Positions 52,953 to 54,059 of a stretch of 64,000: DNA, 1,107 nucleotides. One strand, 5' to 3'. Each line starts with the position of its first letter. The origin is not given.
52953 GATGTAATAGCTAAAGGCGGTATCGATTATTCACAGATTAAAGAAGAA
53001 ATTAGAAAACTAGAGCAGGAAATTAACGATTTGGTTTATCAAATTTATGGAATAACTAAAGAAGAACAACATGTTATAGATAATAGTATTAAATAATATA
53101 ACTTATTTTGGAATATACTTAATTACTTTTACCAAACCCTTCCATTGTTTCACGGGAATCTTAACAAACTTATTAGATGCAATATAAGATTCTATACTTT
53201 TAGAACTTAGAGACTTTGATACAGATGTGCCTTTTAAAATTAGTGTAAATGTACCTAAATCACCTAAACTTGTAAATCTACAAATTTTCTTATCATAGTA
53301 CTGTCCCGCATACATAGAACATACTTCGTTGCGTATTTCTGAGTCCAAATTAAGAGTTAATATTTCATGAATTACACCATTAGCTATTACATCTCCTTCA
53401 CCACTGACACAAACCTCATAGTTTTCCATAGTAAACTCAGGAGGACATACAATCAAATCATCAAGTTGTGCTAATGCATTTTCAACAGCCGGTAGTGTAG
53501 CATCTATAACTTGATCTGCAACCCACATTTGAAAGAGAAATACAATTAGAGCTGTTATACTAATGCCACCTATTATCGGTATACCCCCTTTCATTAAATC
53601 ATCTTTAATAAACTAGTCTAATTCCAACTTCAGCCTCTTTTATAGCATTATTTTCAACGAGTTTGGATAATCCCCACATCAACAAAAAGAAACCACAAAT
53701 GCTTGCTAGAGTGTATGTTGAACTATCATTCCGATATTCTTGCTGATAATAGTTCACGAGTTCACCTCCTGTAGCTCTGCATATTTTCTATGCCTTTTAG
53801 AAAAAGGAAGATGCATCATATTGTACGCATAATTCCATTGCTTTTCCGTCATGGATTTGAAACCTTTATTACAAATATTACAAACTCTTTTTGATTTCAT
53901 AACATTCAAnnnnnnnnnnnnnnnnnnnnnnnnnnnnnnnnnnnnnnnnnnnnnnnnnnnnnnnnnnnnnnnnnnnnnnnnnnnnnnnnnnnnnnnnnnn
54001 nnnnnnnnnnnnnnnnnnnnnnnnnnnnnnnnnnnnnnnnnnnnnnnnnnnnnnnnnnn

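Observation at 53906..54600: Tandem pair of Hjc-like PD-(D/E)xK paralogues with E-x-E-T replacing the catalytic E-x-K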

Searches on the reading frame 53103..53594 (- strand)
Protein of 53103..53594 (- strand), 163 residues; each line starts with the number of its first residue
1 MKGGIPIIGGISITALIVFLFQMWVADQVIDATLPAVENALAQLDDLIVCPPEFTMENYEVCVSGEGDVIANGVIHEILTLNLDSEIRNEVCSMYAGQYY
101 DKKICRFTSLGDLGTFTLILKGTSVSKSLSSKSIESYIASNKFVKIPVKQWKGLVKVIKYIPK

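Call 3: search_protein_families(library=pfam, proteins=[window:53103-53594:-], max_evalue=1)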
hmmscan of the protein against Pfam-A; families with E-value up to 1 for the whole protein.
window:53103-53594:- (163 aa): 1 family
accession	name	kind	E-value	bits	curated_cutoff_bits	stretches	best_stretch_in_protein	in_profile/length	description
PF20540.3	DUF6755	-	0.18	12.5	27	1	7-35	13-41/75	Family of unknown function (DUF6755)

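Call 39: search_protein_families(library=phrogs, proteins=[window:53103-53594:-], max_evalue=0.1)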
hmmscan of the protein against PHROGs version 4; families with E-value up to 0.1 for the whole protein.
window:53103-53594:- (163 aa): 1 family
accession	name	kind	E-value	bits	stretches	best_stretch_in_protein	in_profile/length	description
phrog_15714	-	unknown function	0.069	13.3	1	56-146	66-153/308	-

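Call 40: search_protein_families(library=padloc, proteins=[window:53103-53594:-], max_evalue=0.1)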
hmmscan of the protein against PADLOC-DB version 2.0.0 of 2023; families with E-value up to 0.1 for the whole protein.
window:53103-53594:- (163 aa): 0 families

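Call 41: search_protein_families(library=ncbifam, proteins=[window:53103-53594:-], max_evalue=0.1)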
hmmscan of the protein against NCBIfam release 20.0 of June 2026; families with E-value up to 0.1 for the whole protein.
window:53103-53594:- (163 aa): 0 families

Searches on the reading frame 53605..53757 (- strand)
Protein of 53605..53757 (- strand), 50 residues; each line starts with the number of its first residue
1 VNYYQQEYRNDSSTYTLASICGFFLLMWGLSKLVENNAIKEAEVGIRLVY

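Call 3: search_protein_families(library=pfam, proteins=[window:53605-53757:-], max_evalue=1)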
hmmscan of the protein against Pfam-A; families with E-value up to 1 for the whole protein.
window:53605-53757:- (50 aa): 1 family
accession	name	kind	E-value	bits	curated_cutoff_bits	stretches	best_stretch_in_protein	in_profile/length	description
PF12722.12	Hid1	-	0.14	10.8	22.5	1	2-29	403-430/812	High-temperature-induced dauer-formation protein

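Call 39: search_protein_families(library=phrogs, proteins=[window:53605-53757:-], max_evalue=0.1)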
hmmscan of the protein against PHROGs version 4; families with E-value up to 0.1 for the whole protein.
window:53605-53757:- (50 aa): 0 families

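Call 40: search_protein_families(library=padloc, proteins=[window:53605-53757:-], max_evalue=0.1)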
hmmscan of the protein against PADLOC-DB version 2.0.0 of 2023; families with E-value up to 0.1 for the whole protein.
window:53605-53757:- (50 aa): 0 families

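Call 41: search_protein_families(library=ncbifam, proteins=[window:53605-53757:-], max_evalue=0.1)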
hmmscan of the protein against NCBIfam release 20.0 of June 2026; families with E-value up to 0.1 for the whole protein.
window:53605-53757:- (50 aa): 0 families

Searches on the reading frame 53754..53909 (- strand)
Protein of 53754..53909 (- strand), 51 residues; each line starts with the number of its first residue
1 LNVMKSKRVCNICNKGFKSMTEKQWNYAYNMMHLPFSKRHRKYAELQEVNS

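Call 3: search_protein_families(library=pfam, proteins=[window:53754-53909:-], max_evalue=1)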
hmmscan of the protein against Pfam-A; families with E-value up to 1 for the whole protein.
window:53754-53909:- (51 aa): 5 families
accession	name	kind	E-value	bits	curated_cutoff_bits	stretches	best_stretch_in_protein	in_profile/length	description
PF14441.12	OTT_1508_deam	-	0.071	13.5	27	1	6-31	28-44/64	OTT_1508-like deaminase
PF12874.13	zf-met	-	0.094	13.5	21.2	1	9-20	2-13/25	Zinc-finger of C2H2 type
PF13912.12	zf-C2H2_6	-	0.11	13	25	1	9-20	3-14/27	C2H2-type zinc finger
PF12171.14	zf-C2H2_jaz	-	0.25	12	22.6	1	10-20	4-14/27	Zinc-finger double-stranded RNA-binding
PF07535.18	zf-DBF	-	0.28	11.7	24.8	0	9-46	5-38/45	DBF zinc finger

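Call 39: search_protein_families(library=phrogs, proteins=[window:53754-53909:-], max_evalue=0.1)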
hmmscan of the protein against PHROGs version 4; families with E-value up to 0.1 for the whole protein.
window:53754-53909:- (51 aa): 1 family
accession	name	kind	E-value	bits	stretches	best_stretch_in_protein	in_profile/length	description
phrog_3794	-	unknown function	0.039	14.6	1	4-22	5-23/50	-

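Call 40: search_protein_families(library=padloc, proteins=[window:53754-53909:-], max_evalue=0.1)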
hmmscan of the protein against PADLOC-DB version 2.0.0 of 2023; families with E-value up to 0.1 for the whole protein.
window:53754-53909:- (51 aa): 0 families

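Call 41: search_protein_families(library=ncbifam, proteins=[window:53754-53909:-], max_evalue=0.1)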
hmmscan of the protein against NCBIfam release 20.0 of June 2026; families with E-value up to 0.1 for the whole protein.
window:53754-53909:- (51 aa): 0 families
